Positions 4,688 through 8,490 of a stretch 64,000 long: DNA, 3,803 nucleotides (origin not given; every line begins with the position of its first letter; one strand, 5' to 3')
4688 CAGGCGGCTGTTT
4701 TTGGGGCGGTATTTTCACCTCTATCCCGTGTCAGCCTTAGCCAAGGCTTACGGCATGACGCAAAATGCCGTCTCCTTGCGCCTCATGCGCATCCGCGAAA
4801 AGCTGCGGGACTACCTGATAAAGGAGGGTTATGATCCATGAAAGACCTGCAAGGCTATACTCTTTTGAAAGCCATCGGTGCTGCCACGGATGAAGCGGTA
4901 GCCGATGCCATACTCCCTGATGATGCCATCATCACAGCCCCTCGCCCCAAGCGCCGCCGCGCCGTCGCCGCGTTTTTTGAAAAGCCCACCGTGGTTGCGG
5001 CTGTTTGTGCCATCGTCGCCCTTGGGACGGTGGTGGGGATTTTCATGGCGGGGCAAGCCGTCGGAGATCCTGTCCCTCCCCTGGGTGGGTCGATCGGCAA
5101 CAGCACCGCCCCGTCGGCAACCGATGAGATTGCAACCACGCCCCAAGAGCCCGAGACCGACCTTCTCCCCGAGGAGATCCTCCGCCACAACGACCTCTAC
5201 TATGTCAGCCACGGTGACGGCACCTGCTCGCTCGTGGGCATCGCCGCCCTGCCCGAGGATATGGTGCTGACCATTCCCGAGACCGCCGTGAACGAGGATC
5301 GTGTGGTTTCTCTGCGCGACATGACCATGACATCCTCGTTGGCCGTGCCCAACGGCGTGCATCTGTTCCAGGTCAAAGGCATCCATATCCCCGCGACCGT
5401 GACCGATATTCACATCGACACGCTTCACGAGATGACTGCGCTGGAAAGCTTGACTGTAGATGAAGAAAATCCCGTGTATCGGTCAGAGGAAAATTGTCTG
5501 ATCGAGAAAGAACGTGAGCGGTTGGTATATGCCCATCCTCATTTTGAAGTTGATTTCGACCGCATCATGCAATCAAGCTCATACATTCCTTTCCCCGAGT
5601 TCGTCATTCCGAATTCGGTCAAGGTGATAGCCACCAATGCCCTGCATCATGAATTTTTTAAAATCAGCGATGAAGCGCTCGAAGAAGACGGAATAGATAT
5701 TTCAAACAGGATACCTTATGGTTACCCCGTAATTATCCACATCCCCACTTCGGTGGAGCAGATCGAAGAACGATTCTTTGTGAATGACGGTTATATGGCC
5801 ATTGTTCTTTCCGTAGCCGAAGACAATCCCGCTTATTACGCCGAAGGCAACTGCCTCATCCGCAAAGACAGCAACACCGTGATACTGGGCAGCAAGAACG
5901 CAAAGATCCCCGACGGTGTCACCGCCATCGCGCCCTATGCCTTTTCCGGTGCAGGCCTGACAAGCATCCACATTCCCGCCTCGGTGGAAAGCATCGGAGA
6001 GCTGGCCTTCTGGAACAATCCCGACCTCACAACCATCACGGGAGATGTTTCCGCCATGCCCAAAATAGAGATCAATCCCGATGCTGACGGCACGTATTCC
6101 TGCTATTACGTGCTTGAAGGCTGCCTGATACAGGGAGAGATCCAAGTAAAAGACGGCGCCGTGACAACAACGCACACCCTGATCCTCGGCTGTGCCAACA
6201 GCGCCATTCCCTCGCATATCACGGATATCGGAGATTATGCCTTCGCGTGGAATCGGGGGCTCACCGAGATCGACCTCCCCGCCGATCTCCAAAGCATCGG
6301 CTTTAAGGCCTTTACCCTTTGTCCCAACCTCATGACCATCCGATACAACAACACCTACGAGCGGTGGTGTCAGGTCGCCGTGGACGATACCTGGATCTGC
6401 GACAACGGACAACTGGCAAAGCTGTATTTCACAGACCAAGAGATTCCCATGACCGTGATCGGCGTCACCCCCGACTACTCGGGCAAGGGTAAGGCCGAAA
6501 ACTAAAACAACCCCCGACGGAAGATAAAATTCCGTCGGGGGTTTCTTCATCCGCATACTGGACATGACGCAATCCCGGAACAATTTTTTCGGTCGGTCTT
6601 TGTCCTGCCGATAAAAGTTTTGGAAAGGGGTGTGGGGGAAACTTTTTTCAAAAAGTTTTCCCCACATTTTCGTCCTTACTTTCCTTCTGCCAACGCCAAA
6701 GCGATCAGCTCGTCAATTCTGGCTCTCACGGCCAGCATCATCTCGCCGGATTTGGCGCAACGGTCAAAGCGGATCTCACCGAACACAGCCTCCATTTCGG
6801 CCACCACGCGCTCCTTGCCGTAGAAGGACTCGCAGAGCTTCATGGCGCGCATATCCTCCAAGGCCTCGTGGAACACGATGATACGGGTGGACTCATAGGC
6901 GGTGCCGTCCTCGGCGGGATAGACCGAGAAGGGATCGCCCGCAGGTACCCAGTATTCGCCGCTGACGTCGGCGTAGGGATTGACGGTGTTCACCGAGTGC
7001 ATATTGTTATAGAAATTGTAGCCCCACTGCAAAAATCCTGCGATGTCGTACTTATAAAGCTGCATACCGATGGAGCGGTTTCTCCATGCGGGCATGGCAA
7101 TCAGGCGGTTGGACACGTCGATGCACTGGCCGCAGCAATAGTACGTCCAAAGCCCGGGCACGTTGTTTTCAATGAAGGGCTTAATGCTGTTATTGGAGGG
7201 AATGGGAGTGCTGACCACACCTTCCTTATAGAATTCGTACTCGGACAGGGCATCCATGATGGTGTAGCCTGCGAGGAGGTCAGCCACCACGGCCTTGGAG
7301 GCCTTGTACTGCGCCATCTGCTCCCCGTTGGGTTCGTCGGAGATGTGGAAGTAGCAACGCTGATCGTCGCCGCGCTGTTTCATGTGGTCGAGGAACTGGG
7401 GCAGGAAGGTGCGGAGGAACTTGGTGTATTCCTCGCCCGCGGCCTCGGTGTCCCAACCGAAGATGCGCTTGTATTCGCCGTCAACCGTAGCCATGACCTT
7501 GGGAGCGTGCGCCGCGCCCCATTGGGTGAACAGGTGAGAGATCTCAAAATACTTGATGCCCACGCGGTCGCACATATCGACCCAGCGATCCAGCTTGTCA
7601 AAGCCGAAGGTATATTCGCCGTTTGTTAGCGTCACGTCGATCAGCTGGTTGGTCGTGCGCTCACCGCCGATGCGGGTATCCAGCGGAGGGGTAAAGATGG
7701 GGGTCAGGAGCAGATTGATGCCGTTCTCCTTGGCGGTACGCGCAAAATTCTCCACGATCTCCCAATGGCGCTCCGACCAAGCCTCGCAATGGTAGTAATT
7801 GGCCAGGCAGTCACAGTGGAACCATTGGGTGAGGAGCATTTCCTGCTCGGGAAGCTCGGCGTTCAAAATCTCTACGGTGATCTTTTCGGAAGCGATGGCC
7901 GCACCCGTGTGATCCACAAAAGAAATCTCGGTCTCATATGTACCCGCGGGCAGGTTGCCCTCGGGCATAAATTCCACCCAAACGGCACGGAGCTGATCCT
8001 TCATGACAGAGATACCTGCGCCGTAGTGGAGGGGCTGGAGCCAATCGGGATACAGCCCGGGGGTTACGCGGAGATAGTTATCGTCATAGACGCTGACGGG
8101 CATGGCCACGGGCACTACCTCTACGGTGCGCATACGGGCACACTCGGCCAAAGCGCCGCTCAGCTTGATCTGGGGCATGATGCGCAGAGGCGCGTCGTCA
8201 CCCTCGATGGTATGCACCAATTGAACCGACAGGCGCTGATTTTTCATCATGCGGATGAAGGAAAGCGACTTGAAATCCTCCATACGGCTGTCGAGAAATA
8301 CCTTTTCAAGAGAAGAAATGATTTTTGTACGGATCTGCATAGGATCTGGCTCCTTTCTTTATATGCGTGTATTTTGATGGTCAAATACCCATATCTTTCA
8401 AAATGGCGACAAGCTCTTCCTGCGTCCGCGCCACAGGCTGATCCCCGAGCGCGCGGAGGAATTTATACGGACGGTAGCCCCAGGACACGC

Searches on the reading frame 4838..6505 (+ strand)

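Call 9: search_protein_families(library=pfam, proteins=[window:4838-6505:+], max_evalue=0.001)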
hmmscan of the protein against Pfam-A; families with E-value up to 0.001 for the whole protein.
window:4838-6505:+ (555 aa): 1 family
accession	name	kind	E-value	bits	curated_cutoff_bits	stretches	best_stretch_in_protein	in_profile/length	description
PF13306.12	LRR_5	-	6.2e-22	78.3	27.7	2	455-508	16-68/127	BspA type Leucine rich repeat region (6 copies)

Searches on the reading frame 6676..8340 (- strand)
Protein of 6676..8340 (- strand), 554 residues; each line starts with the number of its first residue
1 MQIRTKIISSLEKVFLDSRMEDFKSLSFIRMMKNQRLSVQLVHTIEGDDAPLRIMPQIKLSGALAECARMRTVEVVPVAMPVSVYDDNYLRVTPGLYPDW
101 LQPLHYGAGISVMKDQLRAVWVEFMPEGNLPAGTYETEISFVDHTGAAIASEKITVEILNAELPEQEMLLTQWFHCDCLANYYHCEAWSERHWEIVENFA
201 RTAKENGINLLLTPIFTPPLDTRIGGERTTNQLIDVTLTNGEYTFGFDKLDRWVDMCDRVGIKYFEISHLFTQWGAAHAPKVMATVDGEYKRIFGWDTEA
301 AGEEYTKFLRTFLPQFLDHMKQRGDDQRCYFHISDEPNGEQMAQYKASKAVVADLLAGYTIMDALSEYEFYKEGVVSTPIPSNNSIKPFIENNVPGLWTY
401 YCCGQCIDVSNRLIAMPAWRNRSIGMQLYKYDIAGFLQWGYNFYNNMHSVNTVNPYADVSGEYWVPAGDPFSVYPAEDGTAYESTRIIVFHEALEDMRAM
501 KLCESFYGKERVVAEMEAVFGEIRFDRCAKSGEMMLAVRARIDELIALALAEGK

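Call 9: search_protein_families(library=pfam, proteins=[window:6676-8340:-], max_evalue=0.001)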
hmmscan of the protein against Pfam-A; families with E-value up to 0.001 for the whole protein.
window:6676-8340:- (554 aa): 1 family
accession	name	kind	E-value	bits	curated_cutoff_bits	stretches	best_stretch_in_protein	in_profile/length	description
PF13320.12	GH123_cat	-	3.4e-111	372.1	23.1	1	173-503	1-324/324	Glycoside hydrolase 123, catalytic domain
